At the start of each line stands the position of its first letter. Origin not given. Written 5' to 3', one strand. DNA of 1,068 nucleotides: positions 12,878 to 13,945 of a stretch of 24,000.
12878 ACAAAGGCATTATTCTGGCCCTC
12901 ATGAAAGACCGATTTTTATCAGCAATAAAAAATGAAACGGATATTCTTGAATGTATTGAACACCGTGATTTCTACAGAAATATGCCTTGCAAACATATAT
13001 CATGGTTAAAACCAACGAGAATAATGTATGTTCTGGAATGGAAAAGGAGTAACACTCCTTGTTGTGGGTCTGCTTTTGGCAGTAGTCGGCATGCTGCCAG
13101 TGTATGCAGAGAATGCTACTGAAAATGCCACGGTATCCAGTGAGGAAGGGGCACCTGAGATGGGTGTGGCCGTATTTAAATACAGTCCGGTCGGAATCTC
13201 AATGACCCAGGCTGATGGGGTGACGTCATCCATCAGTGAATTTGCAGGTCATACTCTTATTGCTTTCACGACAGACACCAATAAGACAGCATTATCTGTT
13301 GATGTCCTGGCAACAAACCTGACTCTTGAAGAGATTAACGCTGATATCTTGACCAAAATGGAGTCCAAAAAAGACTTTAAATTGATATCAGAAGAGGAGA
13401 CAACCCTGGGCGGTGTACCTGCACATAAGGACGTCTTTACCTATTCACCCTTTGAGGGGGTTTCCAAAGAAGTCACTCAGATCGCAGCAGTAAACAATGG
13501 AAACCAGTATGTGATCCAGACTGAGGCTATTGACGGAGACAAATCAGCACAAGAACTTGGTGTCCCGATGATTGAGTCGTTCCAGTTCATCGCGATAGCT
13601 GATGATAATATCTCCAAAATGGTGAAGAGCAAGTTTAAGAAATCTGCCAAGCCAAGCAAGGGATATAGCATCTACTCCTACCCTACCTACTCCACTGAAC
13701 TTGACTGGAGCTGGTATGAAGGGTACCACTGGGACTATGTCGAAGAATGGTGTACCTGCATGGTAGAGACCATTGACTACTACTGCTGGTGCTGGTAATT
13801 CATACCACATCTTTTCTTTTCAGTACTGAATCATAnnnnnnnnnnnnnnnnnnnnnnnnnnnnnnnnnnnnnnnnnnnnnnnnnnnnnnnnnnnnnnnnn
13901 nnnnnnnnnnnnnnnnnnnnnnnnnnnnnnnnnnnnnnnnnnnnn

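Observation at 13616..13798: Lys-rich linker followed by a 45-aa W/Y/C-rich acidic C-terminal tail ending YYCWCW: possible releasable peptide or protease substrate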

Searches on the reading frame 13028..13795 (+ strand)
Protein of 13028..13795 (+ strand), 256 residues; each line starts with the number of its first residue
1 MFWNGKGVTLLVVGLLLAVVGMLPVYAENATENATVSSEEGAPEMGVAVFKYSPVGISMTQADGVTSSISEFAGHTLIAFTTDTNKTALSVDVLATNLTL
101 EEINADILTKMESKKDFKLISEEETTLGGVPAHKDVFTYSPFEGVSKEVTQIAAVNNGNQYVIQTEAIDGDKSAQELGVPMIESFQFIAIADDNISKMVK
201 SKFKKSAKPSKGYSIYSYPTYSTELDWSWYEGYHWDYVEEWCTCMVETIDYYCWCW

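Call 4: search_protein_families(library=pfam, proteins=[window:13028-13795:+], max_evalue=0.01)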
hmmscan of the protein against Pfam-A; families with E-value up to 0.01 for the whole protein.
window:13028-13795:+ (256 aa): 1 family
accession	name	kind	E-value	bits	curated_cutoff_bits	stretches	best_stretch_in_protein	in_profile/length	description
PF18933.6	PsbP_2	-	0.003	18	27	1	12-186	7-183/184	PsbP-like protein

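Call 5: find_homologous_proteins(query=window:13028-13795:+, max_evalue=0.001)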
Query window:13028-13795:+ (256 aa): 3 proteins with E <= 0.001 among 2491 candidates.
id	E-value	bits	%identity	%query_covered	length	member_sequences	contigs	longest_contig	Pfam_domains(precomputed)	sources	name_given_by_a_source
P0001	4.2e-168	575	100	100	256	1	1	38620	-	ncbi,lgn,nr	ncbi:MAG TPA: hypothetical protein VN372_01915 [Methanospirillum sp.]|nr:hypothetical protein [Metha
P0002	3.3e-120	418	71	100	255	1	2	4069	-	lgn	-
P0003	1.7e-50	190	43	100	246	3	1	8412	-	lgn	-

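Call 8: find_encoding_contigs(protein=P0002, flank=10000)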
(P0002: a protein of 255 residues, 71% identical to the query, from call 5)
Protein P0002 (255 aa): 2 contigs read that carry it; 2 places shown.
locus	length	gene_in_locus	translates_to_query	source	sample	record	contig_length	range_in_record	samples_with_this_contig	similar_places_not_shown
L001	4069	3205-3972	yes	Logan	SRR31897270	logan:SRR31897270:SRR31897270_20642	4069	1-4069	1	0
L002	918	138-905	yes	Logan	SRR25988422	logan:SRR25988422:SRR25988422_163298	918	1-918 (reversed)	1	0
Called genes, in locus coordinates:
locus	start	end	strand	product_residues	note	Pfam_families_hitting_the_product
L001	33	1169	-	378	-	-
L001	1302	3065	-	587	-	PF14559:TPR_19 (weak), PF13371:TPR_9 (weak), PF13432:TPR_16, PF00515:TPR_1 (weak), PF13371:TPR_9 (weak), PF13424:TPR_12 (weak), PF13432:TPR_16 (weak), PF00515:TPR_1 (weak), +14 more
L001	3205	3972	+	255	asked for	-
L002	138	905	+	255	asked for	-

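Call 9: find_encoding_contigs(protein=P0003, flank=10000)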
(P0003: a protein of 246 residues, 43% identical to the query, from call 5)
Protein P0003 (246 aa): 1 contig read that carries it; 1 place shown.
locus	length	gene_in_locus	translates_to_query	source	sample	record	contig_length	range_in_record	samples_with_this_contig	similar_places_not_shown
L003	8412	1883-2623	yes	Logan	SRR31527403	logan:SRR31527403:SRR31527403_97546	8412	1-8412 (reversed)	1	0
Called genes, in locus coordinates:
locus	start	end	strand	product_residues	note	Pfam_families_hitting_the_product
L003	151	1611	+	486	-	-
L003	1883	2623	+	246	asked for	-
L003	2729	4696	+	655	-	PF03415:Peptidase_C11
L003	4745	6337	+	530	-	PF13432:TPR_16, PF00515:TPR_1, PF00515:TPR_1, PF07719:TPR_2, PF13414:TPR_11, PF13424:TPR_12, PF13432:TPR_16, PF00515:TPR_1, +32 more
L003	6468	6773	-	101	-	PF01909:NTP_transf_2 (weak), PF18765:Polbeta (weak)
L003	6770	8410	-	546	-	?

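Call 18: find_related_loci(query=A1, collection=metagenome_contigs, flank=10000)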
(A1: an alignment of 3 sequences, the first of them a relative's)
Query A1 (256 aa) in metagenome_contigs; peptide patterns used: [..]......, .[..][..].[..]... (x = any residue, [..] = any of these).
450 stretches matched a pattern, but none encodes a relative of the query by tblastn (E <= 1e-3).

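Call 22: search_solved_structures(query=A1, max_evalue=10)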
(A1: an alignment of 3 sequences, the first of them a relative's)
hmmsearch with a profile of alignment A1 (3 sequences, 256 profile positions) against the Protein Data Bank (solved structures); distinct sequences matched with E-value up to 10: 4.
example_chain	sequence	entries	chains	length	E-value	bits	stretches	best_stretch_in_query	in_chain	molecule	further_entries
6qfs_A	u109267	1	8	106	0.14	14.7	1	31-71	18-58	Exoglucanase/xylanase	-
1exg_A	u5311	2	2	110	0.27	13.8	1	31-70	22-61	EXO-1,4-BETA-D-GLYCANASE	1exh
9hyq_A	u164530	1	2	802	0.27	13.7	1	222-251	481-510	DUF5703 domain-containing protein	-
7kmp_A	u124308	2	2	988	0.93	12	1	15-88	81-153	Alpha-xylosidase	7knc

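Call 23: predict_structure(alignment_id=A1)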
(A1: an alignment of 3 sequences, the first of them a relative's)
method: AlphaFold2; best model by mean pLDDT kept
length: 256 residues; sequences in the alignment: 3
mean_pLDDT: 33.5   pTM: 0.26
mean pLDDT of the five models: 33.5, 33.0, 31.9, 31.2, 29.3
residues with pLDDT >= 90: 0; 70-90: 0; 50-70: 19; < 50: 237
segments of 3 or more residues with pLDDT < 50: 21-256
pLDDT, mean of each block of 10 residues (from residue 1): 54 59 32 24 25 27 27 28 30 33 45 38 40 38 35 34 29 26 23 25 37 32 30 30 35 40
secondary structure, 60 per line:
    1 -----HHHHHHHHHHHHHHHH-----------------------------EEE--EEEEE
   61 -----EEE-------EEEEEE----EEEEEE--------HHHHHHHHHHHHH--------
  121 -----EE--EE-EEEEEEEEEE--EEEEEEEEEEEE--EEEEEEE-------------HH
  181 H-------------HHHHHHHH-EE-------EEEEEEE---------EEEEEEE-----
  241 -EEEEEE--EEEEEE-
elements in order: H6-21 E51-53 E56-60 E66-68 E76-81 E86-91 H100-112 E133-142 E145-156 E159-165 H195-202 E213-219 E229-235 E242-247 E250-255

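Call 24: search_protein_representatives(alignment_id=A1)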
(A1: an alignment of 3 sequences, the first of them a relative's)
Query: 3 sequences, 256 profile positions. Proteins with E-value up to 0.001 (for the whole library): 130; up to 1e-10: 14; up to 1e-30: 6. The best 130 are listed.
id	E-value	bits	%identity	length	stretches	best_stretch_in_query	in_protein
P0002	2.6e-146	502.1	-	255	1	1-256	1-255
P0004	6.5e-81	287.8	-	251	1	5-256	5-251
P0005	1.5e-56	208.0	-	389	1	3-224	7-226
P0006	8.4e-53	195.7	-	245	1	1-252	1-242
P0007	1.1e-48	182.2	-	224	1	19-214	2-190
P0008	7.5e-39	150.0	-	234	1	20-256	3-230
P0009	2.5e-16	76.2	-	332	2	40-193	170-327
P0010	6.2e-16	74.9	-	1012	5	88-195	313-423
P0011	9.0e-15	71.1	-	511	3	35-163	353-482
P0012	6.1e-14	68.3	-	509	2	52-167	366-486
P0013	1.2e-13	67.4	-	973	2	89-191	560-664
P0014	2.5e-11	59.8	-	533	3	68-188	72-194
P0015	6.5e-11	58.4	-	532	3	23-191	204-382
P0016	7.0e-11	58.3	-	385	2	97-215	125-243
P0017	1.5e-10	57.3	-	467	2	89-187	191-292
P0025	1.1e-08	51.2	-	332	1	31-216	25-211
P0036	8.0e-07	45.0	-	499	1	55-233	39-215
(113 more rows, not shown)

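Call 26: find_encoding_contigs(protein=P0004, flank=10000)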
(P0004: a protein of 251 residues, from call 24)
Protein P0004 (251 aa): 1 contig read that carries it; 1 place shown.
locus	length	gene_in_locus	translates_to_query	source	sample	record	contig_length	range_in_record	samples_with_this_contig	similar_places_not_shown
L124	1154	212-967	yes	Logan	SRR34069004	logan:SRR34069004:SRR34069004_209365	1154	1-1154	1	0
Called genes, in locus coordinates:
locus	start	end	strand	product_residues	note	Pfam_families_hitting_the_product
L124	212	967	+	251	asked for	-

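Call 28: find_homologous_proteins(query=A3, max_evalue=0.00001)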
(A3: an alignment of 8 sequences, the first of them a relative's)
Query A3 (8 sequences) (256 aa, profile of the alignment): 7 proteins with E <= 0.00001 among 8000 candidates.
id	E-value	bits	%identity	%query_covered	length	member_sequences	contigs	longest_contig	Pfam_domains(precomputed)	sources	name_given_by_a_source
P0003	1.2e-110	386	43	100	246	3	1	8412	-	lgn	-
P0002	2.4e-109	382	71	100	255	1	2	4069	-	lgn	-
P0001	9.0e-105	367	100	100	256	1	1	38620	-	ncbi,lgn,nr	ncbi:MAG TPA: hypothetical protein VN372_01915 [Methanospirillum sp.]|nr:hypothetical protein [Metha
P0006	1.7e-97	343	34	98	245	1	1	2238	-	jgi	jgi:hypothetical protein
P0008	7.0e-86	305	32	76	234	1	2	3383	PF01789.23,PF18933.7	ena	-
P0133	1.1e-63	233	44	66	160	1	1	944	-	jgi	-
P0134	2.2e-6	45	34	42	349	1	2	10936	PF01789.23,PF08786.18,PF18933.7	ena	-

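Call 29: find_encoding_contigs(protein=P0005, flank=10000)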
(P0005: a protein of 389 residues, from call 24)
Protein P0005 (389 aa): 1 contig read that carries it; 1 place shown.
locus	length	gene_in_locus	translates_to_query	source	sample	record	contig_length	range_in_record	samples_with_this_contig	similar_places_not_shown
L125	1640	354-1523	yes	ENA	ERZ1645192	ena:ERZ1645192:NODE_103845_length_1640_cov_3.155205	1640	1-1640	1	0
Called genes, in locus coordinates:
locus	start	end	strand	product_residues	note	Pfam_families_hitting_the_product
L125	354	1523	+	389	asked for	-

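Call 30: find_encoding_contigs(protein=P0006, flank=10000)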
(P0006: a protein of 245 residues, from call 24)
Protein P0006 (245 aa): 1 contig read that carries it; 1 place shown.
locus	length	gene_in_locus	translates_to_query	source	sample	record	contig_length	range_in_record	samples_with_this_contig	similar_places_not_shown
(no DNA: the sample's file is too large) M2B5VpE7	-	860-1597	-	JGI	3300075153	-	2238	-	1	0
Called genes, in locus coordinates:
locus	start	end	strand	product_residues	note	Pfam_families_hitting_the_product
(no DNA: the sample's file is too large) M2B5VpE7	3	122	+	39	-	?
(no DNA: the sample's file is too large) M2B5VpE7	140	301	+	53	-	-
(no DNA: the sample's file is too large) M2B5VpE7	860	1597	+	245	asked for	-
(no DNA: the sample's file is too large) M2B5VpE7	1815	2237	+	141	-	?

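Call 31: find_encoding_contigs(protein=P0007, flank=10000)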
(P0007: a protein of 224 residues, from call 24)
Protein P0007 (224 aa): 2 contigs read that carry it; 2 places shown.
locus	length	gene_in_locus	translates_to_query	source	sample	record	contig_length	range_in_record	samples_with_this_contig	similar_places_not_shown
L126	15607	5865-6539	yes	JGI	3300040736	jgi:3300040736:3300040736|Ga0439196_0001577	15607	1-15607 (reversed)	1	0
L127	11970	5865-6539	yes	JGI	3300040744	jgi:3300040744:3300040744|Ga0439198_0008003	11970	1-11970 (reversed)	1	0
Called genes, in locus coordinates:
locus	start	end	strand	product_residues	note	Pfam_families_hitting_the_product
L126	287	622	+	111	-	PF24038:DUF7347 (weak), PF01022:HTH_5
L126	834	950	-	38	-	-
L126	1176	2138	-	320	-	PF03599:CdhD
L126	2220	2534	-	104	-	PF04014:MazE_antitoxin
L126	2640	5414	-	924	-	PF00690:Cation_ATPase_N, PF00122:E1-E2_ATPase, PF13246:Cation_ATPase, PF00702:Hydrolase, PF00689:Cation_ATPase_C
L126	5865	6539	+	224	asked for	-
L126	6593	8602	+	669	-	PF03415:Peptidase_C11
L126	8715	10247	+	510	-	PF00515:TPR_1 (weak), PF13432:TPR_16, PF14559:TPR_19 (weak), PF00515:TPR_1 (weak), PF13431:TPR_17 (weak), PF13432:TPR_16, PF00515:TPR_1, PF13181:TPR_8, +10 more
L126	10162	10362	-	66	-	-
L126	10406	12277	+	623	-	PF03415:Peptidase_C11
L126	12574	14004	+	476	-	-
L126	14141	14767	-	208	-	PF09394:Inhibitor_I42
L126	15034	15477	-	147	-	-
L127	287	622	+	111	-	PF24038:DUF7347 (weak), PF01022:HTH_5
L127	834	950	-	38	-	-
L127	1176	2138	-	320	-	PF03599:CdhD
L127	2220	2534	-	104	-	PF04014:MazE_antitoxin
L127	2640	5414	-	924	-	PF00690:Cation_ATPase_N, PF00122:E1-E2_ATPase, PF13246:Cation_ATPase, PF00702:Hydrolase, PF00689:Cation_ATPase_C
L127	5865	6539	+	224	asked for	-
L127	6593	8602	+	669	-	PF03415:Peptidase_C11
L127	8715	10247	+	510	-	PF00515:TPR_1 (weak), PF13432:TPR_16, PF14559:TPR_19 (weak), PF00515:TPR_1 (weak), PF13431:TPR_17 (weak), PF13432:TPR_16, PF00515:TPR_1, PF13181:TPR_8, +10 more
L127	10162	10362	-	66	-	-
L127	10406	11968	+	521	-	?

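Call 32: find_encoding_contigs(protein=P0008, flank=10000)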
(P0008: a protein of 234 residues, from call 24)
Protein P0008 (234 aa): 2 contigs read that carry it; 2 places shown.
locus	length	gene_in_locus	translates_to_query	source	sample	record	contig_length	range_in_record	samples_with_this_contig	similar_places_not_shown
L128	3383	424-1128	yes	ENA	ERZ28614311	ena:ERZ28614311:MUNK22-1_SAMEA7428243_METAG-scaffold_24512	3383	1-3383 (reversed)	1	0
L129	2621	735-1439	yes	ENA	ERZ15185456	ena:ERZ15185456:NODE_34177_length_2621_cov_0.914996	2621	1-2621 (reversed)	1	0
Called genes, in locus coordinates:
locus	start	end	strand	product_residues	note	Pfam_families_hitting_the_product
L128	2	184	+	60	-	?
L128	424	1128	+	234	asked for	PF01789:PsbP (weak), PF18933:PsbP_2 (weak)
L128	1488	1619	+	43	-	-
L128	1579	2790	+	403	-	PF00801:PKD, PF18911:PKD_4, PF00801:PKD, PF18911:PKD_4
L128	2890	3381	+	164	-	?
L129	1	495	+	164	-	?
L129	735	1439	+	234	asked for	PF01789:PsbP (weak), PF18933:PsbP_2 (weak)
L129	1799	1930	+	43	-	-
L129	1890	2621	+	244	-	?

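Call 33: search_protein_families(library=ncbifam, proteins=[P0001, P0003, P0004, P0005, P0006, P0007, P0008], max_evalue=1)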
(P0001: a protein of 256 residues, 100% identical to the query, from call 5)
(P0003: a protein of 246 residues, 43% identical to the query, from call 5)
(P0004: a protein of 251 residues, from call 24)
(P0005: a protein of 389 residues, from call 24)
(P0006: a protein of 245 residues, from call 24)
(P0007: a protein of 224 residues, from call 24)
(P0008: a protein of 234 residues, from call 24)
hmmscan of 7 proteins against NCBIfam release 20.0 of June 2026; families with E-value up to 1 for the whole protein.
P0001 (256 aa): 0 families

P0003 (246 aa): 3 families
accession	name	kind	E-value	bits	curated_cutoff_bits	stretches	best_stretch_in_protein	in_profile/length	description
NF052551.1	EnvBioLpgNMYCTU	equivalog_domain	0.0037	16.6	250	1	107-176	143-214/227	envelope biogenesis lipoprotein LpqN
TIGR00581.1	moaC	equivalog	0.023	14.5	141.5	1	80-130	5-54/148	cyclic pyranopterin monophosphate synthase MoaC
NF006870.0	PRK09364.1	subfamily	0.048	13.4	162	1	78-130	8-59/161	cyclic pyranopterin monophosphate synthase MoaC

P0004 (251 aa): 0 families

P0005 (389 aa): 1 family
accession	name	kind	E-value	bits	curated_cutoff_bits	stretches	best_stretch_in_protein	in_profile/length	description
TIGR03570.1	NeuD_NnaD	subfamily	0.00026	20.7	160.8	1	222-319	83-180/202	NeuD/PglB/VioB family sugar acetyltransferase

P0006 (245 aa): 0 families

P0007 (224 aa): 0 families

P0008 (234 aa): 0 families

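Call 34: search_protein_families(library=pfam, proteins=[P0003, P0004, P0005, P0006, P0007, P0008, P0009, P0016, P0025, P0134], max_evalue=0.1)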
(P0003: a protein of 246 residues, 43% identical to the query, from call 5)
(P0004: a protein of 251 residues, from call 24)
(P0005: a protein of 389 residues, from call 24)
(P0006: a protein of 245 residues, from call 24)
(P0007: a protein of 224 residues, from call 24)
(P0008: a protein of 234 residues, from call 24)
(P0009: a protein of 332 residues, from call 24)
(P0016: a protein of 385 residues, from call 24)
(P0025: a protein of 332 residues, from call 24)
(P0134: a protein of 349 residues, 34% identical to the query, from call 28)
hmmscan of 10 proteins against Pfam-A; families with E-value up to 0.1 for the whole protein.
P0003 (246 aa): 4 families
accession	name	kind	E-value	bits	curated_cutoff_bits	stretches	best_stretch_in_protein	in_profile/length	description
PF08786.17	DcrB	-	0.0011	19.5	27.2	1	87-160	32-103/127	DcrB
PF18966.5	Lipoprotein_23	-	0.028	15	25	1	94-168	95-162/179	Uncharacterised lipoprotein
PF10738.15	Lpp-LpqN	-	0.03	14.2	22.4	1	105-179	87-165/174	Probable lipoprotein LpqN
PF18933.6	PsbP_2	-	0.031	14.7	27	1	79-182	79-183/184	PsbP-like protein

P0004 (251 aa): 2 families
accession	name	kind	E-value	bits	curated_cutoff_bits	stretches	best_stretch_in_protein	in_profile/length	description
PF18933.6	PsbP_2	-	4e-07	30.6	27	1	11-189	2-184/184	PsbP-like protein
PF08786.17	DcrB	-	0.00039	21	27.2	1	88-157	28-98/127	DcrB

P0005 (389 aa): 0 families

P0006 (245 aa): 2 families
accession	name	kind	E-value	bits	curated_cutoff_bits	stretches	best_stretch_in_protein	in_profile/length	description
PF18933.6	PsbP_2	-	0.00091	19.7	27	1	10-185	2-184/184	PsbP-like protein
PF08786.17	DcrB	-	0.0095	16.5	27.2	1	84-177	27-118/127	DcrB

P0007 (224 aa): 2 families
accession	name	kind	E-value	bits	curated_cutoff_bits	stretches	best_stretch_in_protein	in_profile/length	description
PF08786.17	DcrB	-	4.4e-05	24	27.2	1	60-139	16-99/127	DcrB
PF18933.6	PsbP_2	-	0.001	19.5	27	1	17-146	33-162/184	PsbP-like protein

P0008 (234 aa): 3 families
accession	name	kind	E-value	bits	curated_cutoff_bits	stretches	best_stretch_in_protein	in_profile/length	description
PF01789.22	PsbP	-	7.5e-06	26.5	23.5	1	85-166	75-155/155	PsbP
PF18933.6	PsbP_2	-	1.2e-05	25.8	27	1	87-166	105-184/184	PsbP-like protein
PF08786.17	DcrB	-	8.2e-05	23.2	27.2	1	56-143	12-105/127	DcrB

P0009 (332 aa): 5 families
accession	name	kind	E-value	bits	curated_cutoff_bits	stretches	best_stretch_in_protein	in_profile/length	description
PF18933.6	PsbP_2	-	6.5e-12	46.3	27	2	15-121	41-150/184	PsbP-like protein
PF08786.17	DcrB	-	1.3e-07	32.3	27.2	1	226-304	34-110/127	DcrB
PF01789.22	PsbP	-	1.5e-05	25.5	23.5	1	18-132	4-128/155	PsbP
PF18370.7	RGI_lyase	-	0.0021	18.8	27.8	0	89-129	35-74/86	Rhamnogalacturonan I lyases beta-sheet domain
PF00511.22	PPV_E2_C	-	0.014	16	25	0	102-125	28-51/80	E2 (early) protein, C terminal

P0016 (385 aa): 4 families
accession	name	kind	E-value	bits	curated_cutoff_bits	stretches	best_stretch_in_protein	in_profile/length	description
PF18933.6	PsbP_2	-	1.5e-18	67.9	27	2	65-215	41-184/184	PsbP-like protein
PF01789.22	PsbP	-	1.1e-12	48.7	23.5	2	68-215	3-155/155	PsbP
PF08786.17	DcrB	-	0.00047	20.7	27.2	0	112-205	26-120/127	DcrB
PF16304.10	DUF4946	-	0.002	18.4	25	0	150-209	87-146/152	Domain of unknown function (DUF4946)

P0025 (332 aa): 8 families
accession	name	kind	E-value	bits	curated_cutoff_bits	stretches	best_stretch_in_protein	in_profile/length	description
PF18933.6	PsbP_2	-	1.2e-09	38.9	27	1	28-181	33-184/184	PsbP-like protein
PF08786.17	DcrB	-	1.1e-08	35.7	27.2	1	51-159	3-108/127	DcrB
PF14524.12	Wzt_C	-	0.00014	22.3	30.4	1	253-320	50-120/143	Wzt C-terminal domain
PF01789.22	PsbP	-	0.0017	18.9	23.5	1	43-181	6-155/155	PsbP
PF10738.15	Lpp-LpqN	-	0.008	16.1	22.4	1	106-152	91-137/174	Probable lipoprotein LpqN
PF12245.14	Big_3_2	-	0.045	14.4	23.3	0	282-322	72-115/122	Bacterial Ig-like domain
PF11622.13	DUF3251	-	0.049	14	23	1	136-190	62-113/161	Protein of unknown function (DUF3251)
PF07495.19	Y_Y_Y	-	0.061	13.7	26.6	0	296-326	33-62/65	Y_Y_Y domain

P0134 (349 aa): 3 families
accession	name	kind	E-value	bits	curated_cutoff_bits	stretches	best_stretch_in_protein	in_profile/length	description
PF08786.17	DcrB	-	1.2e-11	45.3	27.2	2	257-345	39-127/127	DcrB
PF18933.6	PsbP_2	-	6.8e-10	39.7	27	2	216-348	54-184/184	PsbP-like protein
PF01789.22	PsbP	-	1.3e-08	35.5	23.5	2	216-348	13-155/155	PsbP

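Call 43: predict_structure(alignment_id=A4)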
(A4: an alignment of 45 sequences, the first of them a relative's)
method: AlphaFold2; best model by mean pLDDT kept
length: 256 residues; sequences in the alignment: 45
mean_pLDDT: 77.0   pTM: 0.66
mean pLDDT of the five models: 77.0, 75.9, 75.8, 75.7, 74.6
residues with pLDDT >= 90: 133; 70-90: 29; 50-70: 37; < 50: 57
segments of 3 or more residues with pLDDT < 50: 26-30, 205-213, 226-256
pLDDT, mean of each block of 10 residues (from residue 1): 69 87 56 50 72 94 90 88 93 96 94 95 98 98 94 97 97 96 96 60 47 49 52 37 40 42
secondary structure, 60 per line:
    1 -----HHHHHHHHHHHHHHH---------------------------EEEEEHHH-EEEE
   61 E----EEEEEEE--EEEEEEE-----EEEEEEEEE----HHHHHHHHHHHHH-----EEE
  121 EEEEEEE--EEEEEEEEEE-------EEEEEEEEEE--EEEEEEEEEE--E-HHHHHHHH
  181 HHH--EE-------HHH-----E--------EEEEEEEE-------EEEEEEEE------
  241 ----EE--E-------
elements in order: H6-20 E48-52 E57-61 E66-72 E75-81 E87-95 H100-112 E118-127 E130-139 E147-156 E159-168 H173-183 E212-219 E227-234
